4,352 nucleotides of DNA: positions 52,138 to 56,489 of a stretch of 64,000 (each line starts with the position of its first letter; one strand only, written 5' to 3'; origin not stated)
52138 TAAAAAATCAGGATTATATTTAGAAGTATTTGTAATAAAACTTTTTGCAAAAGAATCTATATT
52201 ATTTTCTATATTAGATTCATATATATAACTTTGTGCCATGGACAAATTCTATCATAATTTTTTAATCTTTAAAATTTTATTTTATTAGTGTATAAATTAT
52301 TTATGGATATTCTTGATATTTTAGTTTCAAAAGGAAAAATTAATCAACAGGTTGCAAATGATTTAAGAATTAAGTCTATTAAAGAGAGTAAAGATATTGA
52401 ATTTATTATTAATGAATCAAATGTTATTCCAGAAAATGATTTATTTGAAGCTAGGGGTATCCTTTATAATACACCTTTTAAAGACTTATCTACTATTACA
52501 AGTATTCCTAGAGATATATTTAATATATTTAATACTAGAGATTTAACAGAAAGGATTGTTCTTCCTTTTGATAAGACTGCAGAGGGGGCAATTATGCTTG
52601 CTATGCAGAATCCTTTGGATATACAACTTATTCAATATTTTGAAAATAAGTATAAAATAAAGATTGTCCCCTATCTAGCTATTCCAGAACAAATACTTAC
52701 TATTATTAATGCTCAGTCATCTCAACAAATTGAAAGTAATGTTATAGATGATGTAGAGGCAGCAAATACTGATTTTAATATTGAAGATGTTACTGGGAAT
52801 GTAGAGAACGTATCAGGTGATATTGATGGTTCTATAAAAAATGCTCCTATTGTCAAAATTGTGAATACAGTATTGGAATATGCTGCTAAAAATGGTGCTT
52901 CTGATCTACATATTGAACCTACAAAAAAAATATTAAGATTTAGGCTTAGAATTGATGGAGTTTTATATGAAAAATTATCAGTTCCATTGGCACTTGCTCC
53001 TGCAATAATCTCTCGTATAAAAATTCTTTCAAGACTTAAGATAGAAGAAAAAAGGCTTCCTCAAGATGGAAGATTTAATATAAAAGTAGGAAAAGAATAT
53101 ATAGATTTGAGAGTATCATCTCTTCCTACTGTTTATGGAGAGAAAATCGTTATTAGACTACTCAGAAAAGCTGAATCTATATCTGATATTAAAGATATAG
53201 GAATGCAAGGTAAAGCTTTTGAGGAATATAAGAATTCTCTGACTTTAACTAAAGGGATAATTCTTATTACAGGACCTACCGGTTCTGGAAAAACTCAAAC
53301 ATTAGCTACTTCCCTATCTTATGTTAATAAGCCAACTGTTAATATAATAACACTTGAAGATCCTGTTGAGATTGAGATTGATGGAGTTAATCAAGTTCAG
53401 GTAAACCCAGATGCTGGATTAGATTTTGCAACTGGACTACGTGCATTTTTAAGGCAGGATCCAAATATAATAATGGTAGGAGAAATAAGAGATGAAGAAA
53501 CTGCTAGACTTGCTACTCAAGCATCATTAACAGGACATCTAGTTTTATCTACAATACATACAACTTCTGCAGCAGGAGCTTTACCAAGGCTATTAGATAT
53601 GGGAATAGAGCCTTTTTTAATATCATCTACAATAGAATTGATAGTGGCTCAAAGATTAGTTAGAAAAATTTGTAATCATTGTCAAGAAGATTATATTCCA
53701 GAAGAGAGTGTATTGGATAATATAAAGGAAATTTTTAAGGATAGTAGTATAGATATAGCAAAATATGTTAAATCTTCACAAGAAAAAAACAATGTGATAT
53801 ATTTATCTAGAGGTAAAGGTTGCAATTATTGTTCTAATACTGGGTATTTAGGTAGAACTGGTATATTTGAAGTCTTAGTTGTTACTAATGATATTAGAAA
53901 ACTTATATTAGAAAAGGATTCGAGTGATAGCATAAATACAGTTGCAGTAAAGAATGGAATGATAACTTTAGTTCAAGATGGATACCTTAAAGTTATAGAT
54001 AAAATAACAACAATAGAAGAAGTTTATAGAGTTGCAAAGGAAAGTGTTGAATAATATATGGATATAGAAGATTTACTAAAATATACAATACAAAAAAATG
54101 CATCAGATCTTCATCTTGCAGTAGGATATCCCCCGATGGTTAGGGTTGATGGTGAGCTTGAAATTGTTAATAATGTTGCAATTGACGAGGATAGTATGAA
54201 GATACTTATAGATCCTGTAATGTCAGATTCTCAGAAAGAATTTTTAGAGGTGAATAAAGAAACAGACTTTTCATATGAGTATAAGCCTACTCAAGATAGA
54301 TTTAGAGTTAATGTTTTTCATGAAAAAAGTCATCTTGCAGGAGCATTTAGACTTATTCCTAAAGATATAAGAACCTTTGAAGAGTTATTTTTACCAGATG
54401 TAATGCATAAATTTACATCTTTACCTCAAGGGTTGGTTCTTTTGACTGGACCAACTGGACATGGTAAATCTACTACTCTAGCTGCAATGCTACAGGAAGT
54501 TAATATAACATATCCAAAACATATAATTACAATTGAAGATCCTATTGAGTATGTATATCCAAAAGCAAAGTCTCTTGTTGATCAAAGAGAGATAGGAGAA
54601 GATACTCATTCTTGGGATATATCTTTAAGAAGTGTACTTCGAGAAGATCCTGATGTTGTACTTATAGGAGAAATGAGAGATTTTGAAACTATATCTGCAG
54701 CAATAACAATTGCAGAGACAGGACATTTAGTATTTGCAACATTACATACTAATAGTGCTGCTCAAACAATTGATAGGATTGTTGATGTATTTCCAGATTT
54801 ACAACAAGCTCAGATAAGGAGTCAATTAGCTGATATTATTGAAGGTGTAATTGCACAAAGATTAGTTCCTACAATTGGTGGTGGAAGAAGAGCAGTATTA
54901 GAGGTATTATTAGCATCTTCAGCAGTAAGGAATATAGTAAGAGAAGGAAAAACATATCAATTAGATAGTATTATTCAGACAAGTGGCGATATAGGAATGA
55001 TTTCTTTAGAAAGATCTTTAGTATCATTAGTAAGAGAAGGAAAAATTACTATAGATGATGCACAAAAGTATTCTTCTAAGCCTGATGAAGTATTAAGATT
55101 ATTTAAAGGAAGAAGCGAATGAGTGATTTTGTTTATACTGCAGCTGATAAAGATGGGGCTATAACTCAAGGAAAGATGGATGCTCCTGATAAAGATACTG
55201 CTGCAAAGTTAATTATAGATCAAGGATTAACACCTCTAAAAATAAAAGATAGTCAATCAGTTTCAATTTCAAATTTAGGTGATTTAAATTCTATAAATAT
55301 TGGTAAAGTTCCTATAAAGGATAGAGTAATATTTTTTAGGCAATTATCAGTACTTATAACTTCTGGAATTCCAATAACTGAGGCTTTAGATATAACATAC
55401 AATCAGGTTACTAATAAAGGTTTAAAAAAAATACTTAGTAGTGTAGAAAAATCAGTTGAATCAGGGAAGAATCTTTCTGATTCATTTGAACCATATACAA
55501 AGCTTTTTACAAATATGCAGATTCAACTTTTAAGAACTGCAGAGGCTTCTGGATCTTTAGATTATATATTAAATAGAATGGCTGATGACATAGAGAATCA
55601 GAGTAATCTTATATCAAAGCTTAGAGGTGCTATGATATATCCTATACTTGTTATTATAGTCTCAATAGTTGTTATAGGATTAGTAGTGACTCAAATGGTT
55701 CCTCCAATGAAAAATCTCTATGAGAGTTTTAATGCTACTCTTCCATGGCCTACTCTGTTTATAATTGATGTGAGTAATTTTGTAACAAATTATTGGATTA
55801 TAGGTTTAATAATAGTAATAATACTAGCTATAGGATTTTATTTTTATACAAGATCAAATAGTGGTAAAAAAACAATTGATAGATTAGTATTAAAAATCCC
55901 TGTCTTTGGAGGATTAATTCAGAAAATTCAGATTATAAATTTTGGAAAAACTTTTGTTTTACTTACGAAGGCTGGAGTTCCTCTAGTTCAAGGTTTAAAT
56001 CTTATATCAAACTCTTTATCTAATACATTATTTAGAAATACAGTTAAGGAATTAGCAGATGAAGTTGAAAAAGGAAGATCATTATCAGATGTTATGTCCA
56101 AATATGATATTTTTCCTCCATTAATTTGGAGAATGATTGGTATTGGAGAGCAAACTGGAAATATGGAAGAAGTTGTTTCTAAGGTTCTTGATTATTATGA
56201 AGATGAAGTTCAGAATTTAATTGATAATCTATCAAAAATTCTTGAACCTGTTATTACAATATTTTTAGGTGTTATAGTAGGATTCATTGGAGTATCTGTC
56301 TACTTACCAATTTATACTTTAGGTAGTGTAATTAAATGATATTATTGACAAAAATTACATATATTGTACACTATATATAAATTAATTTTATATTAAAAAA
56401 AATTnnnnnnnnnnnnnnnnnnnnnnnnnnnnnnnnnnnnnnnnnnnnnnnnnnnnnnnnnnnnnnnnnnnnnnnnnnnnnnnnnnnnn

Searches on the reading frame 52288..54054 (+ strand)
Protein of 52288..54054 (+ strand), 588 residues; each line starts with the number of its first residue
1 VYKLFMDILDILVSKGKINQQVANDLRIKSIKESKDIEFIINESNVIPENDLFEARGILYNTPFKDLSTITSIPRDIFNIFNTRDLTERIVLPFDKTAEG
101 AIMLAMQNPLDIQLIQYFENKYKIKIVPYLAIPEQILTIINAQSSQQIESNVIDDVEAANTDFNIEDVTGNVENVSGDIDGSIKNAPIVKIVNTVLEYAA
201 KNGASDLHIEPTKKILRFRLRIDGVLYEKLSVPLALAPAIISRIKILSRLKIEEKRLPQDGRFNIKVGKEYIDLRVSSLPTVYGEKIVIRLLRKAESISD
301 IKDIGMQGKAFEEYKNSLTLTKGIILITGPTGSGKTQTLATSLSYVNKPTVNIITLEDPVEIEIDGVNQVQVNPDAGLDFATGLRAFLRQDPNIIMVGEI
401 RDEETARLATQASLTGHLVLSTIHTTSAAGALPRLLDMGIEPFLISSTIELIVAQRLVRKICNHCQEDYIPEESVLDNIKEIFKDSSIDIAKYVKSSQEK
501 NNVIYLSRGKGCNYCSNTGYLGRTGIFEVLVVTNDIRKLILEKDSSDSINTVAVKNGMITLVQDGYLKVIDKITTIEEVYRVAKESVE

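Call 6: search_protein_families(library=pfam, proteins=[window:52288-54054:+], max_evalue=0.01)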
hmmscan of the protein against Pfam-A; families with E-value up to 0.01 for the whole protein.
window:52288-54054:+ (588 aa): 6 families
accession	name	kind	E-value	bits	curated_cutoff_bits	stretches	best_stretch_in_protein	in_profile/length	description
PF00437.27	T2SSE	-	2.3e-129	431.7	24.9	1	184-581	4-370/370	Type II/IV secretion system protein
PF05157.20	MshEN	-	1.1e-05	25.7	23.1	1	61-142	2-82/90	MshEN domain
PF13401.12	AAA_22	-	0.0026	18.5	27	1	321-357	4-42/130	AAA domain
PF20720.3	nSTAND3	-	0.0032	17.6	27.2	0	309-362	5-57/155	Novel STAND NTPase 3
PF04851.21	ResIII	-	0.0033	17.8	22.5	0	306-348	7-49/164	Type III restriction enzyme, res subunit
PF13476.12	AAA_23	-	0.0035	18.4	27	1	316-336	13-33/201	AAA domain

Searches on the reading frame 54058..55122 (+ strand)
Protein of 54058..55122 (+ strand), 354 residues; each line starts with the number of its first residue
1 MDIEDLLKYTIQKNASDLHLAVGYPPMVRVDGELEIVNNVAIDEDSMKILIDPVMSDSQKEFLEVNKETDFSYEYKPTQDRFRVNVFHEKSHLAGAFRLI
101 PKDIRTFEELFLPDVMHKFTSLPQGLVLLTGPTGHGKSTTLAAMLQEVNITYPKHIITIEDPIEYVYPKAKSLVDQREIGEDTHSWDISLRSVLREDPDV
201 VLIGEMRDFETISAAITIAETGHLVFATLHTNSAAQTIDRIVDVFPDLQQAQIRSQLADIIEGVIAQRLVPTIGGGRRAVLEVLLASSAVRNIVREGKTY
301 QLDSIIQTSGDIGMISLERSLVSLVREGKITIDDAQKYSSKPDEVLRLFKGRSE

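Call 6: search_protein_families(library=pfam, proteins=[window:54058-55122:+], max_evalue=0.01)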
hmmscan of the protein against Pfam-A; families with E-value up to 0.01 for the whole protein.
window:54058-55122:+ (354 aa): 7 families
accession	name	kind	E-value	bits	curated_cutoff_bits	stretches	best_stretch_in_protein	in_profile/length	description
PF00437.27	T2SSE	-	4.8e-43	147.7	24.9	1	116-272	134-280/370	Type II/IV secretion system protein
PF13401.12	AAA_22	-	0.00032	21.5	27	1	124-160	5-33/130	AAA domain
PF13191.12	AAA_16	-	0.001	20.1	32.6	1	123-159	24-56/167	AAA ATPase domain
PF13555.12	AAA_29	-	0.0011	19.1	27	1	117-144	15-42/61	P-loop containing region of AAA domain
PF13476.12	AAA_23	-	0.0072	17.4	27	0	123-144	18-39/201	AAA domain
PF25199.1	nSTAND_NTPase5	-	0.0088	16.3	34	0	123-155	40-72/145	Novel STAND NTPase 5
PF00004.35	AAA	-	0.01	16.8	21.2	0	127-206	1-66/131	ATPase family associated with various cellular activities (AAA)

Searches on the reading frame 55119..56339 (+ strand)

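Call 6: search_protein_families(library=pfam, proteins=[window:55119-56339:+], max_evalue=0.01)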
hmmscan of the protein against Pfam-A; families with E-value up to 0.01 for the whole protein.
window:55119-56339:+ (406 aa): 2 families
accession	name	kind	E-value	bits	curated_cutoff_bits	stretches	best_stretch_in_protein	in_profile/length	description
PF00482.28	T2SSF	-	3.7e-57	192.1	25.2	2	72-195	1-125/125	Type II secretion system (T2SS), protein F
PF20990.2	DUF2207_C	-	0.0099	16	33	0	100-253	72-200/247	Predicted membrane protein (DUF2207) C-terminal domain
